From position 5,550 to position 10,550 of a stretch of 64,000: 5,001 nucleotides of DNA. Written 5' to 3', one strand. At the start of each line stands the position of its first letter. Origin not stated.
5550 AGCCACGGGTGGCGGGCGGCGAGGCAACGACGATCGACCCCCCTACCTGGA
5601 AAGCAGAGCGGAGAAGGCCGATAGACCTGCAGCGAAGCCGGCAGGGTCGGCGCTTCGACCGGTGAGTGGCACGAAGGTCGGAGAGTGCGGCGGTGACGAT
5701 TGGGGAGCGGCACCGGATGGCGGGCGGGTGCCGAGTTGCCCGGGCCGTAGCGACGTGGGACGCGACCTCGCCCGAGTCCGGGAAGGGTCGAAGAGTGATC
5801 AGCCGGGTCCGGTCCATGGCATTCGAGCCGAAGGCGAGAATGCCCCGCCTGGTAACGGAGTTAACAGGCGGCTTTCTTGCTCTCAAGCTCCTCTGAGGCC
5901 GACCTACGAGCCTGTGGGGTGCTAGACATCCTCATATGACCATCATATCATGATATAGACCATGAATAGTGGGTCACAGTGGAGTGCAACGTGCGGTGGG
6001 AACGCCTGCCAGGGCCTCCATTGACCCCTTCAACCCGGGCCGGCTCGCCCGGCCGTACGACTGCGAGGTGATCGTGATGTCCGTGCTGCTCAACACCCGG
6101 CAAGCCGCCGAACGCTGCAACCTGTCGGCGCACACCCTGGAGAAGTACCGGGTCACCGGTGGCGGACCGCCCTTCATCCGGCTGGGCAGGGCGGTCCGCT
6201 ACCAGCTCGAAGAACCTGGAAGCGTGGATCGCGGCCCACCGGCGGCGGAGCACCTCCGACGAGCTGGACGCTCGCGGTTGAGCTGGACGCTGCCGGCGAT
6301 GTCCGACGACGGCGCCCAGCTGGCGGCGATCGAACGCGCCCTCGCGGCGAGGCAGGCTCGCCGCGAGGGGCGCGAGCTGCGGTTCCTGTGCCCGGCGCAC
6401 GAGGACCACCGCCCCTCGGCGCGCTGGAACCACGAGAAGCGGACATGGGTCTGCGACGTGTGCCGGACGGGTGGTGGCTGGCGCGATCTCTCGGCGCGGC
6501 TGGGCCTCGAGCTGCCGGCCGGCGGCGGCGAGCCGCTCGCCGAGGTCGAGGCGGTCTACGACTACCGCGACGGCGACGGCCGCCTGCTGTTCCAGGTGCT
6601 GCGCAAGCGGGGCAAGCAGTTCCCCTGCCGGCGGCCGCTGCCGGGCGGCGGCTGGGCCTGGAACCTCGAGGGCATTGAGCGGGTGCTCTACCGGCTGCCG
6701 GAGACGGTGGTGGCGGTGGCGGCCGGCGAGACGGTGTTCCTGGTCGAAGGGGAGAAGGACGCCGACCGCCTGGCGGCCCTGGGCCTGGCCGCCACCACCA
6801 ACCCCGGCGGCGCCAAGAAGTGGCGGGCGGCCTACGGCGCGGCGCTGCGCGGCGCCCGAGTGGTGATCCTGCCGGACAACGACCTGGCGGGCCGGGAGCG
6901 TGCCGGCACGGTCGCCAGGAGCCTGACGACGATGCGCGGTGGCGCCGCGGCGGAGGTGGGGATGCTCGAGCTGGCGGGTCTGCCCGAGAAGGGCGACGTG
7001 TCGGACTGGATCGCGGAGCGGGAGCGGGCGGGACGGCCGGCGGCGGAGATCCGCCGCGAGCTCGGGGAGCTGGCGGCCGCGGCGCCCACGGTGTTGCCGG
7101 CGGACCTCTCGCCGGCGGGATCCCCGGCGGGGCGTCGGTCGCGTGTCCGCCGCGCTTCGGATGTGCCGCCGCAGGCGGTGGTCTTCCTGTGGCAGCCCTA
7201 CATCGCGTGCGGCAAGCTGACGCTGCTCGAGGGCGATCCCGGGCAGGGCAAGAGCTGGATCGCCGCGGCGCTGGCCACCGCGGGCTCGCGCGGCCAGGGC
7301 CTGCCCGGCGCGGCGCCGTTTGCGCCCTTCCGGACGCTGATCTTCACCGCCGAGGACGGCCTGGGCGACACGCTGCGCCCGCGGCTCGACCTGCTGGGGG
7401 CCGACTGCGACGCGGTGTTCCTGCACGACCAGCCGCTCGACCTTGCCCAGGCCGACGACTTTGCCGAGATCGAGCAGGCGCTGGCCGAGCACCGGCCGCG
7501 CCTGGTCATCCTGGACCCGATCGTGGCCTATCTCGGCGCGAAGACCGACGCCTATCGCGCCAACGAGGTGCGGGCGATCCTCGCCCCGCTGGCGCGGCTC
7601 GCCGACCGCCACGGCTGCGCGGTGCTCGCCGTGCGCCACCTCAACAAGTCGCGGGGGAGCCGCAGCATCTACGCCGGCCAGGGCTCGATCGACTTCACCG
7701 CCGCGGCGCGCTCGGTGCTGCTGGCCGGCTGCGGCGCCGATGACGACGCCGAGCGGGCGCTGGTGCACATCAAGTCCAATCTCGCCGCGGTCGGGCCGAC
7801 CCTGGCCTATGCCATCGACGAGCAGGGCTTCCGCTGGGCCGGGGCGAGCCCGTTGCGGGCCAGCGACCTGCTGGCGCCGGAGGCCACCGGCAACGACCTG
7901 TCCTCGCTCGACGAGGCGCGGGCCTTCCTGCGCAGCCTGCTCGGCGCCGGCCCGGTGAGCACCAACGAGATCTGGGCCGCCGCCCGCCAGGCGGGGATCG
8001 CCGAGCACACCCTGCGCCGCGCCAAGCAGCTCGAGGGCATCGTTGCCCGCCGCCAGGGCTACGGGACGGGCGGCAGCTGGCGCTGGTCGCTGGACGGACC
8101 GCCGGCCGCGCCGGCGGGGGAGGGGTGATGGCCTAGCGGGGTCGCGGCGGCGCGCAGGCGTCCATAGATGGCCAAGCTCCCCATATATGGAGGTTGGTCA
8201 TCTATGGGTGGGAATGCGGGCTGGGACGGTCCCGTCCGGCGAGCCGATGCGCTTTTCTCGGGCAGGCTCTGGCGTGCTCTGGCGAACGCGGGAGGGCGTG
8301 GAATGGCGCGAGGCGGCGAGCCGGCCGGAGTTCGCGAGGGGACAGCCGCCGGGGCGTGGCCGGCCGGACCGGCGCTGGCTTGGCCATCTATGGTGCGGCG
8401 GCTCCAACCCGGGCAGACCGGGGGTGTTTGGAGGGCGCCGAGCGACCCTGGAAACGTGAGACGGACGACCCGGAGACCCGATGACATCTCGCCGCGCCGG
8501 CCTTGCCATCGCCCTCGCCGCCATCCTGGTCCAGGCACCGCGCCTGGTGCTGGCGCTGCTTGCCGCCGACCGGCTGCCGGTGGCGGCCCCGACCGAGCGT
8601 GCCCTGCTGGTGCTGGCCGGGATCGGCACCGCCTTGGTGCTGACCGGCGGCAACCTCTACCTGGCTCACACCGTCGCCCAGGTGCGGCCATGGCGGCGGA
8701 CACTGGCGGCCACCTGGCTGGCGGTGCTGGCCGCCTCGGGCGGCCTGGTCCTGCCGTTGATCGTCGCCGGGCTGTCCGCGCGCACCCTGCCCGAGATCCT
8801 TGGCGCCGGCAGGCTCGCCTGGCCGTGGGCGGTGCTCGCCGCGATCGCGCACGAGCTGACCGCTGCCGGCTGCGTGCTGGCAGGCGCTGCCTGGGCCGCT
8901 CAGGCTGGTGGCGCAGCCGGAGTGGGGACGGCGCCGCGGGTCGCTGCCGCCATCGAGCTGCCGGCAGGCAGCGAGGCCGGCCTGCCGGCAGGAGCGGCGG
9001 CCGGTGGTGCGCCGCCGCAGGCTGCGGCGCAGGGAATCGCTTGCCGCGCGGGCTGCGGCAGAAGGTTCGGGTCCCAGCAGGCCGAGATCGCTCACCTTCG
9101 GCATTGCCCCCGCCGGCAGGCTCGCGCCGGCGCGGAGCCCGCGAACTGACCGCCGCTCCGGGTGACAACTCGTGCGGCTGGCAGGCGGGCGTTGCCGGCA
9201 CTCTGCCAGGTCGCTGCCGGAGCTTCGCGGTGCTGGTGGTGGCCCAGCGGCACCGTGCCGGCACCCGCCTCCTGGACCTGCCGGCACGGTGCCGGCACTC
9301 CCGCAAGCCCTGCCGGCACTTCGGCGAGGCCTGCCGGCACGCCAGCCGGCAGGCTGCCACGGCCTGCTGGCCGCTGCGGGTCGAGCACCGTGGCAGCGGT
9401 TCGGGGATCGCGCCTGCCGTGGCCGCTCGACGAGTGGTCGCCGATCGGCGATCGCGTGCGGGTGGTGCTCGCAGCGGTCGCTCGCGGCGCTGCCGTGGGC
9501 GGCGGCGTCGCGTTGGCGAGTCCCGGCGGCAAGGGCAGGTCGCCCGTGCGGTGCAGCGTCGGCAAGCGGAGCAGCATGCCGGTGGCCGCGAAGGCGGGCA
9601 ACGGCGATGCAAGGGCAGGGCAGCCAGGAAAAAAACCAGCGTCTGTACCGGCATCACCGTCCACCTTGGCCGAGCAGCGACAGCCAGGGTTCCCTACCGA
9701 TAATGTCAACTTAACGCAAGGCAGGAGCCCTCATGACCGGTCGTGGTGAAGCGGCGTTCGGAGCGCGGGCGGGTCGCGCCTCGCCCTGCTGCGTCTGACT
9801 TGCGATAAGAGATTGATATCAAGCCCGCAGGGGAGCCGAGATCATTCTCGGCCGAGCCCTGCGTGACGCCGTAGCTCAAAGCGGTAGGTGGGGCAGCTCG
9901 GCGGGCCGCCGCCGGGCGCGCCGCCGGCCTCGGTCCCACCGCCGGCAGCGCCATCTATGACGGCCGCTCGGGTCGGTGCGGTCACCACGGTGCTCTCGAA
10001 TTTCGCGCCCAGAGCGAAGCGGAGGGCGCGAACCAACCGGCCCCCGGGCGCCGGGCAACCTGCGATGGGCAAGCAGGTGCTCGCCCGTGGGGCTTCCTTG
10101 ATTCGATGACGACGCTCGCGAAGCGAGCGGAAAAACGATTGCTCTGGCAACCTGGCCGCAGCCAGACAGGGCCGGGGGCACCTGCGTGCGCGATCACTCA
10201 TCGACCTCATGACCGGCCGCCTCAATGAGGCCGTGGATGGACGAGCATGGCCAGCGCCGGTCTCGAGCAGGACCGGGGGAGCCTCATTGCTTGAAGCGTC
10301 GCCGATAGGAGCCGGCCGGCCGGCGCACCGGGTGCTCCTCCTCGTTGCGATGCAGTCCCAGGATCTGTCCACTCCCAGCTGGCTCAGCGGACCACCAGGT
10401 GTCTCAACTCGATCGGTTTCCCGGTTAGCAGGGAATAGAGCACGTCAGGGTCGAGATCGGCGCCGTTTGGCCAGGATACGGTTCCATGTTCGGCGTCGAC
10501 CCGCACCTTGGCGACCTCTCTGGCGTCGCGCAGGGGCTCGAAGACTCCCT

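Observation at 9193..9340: Array of six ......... palindromic repeats downstream of the primase-helicase: candidate iterons or origin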

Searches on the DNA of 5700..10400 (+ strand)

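Call 9: search_dna_similar(query=window:5700-10400:+, collection=plasmids, mode=distant, max_rows=25)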
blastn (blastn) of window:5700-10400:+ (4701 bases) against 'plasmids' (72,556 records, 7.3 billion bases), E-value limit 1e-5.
Records with a match: 10; places in all: 10; records where one place covers at least 80% of the query: 0.
Best place of each record, by identity: 60-80% 10.
By first word of the organism name: Nocardia 4; Salinibacter 2; Streptomyces 1; Rhodococcus 1; Xylanimonas 1; Microbacterium 1.
By predicted mobility (MOB-suite, as given by PLSDB): non-mobilizable 6; mobilizable 4.
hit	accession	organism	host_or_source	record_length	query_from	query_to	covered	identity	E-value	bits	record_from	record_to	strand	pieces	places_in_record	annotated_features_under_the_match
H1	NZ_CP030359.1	Salinibacter ruber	-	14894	972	1223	5%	68.4%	3e-15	93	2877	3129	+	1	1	primase-helicase family protein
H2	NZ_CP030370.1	Salinibacter ruber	-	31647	972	1222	5%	67.9%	4e-13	87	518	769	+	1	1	hypothetical protein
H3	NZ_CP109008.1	Streptomyces sp. NBC_00691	-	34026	986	1184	4%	74.1%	7e-23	119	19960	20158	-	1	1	toprim domain-containing protein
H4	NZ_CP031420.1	Nocardia farcinica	Homo sapiens,Madura foot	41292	995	1192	4%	69.8%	6e-11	79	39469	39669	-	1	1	toprim domain-containing protein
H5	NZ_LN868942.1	Nocardia farcinica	not known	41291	995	1192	4%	69.8%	6e-11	79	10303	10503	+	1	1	toprim domain-containing protein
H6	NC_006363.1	Nocardia farcinica IFM 10152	-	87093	995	1192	4%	67.5%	5e-6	63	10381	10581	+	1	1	toprim domain-containing protein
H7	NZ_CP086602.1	Nocardia farcinica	Homo sapiens,whole organism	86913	995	1192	4%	67.5%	5e-6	63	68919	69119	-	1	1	toprim domain-containing protein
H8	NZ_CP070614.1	Rhodococcus pseudokoreensis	cell culture,rhizosphere of apple ...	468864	943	1102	3%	69.8%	5e-6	64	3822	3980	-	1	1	telomere-binding protein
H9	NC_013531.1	Xylanimonas cellulosilytica DSM 15894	-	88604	1013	1119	2%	75.2%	3e-8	71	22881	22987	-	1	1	hypothetical protein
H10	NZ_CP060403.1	Microbacterium sp. YJN-G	cell culture,soil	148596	1014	1114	2%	77.2%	6e-11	80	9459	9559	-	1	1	CHC2 zinc finger domain-containing protein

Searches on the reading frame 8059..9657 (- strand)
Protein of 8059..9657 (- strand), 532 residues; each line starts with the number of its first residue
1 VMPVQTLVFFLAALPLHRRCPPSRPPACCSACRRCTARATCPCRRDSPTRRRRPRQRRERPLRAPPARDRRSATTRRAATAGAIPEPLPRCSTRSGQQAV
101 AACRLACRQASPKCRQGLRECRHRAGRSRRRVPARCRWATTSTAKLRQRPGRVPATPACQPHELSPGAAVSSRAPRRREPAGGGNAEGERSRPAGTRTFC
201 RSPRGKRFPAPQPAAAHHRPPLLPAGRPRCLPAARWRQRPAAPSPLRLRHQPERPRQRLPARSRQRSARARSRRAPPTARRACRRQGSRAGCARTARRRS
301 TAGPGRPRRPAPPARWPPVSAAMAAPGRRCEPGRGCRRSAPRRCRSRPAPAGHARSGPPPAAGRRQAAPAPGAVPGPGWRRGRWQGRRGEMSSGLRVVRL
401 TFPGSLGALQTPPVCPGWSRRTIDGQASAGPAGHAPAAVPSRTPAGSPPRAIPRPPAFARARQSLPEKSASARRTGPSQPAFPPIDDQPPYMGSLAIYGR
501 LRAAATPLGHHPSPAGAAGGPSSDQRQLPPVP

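Call 8: search_protein_families(library=pfam, proteins=[window:8059-9657:-], max_evalue=0.01)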
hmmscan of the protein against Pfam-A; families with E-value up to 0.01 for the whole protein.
window:8059-9657:- (532 aa): 0 families
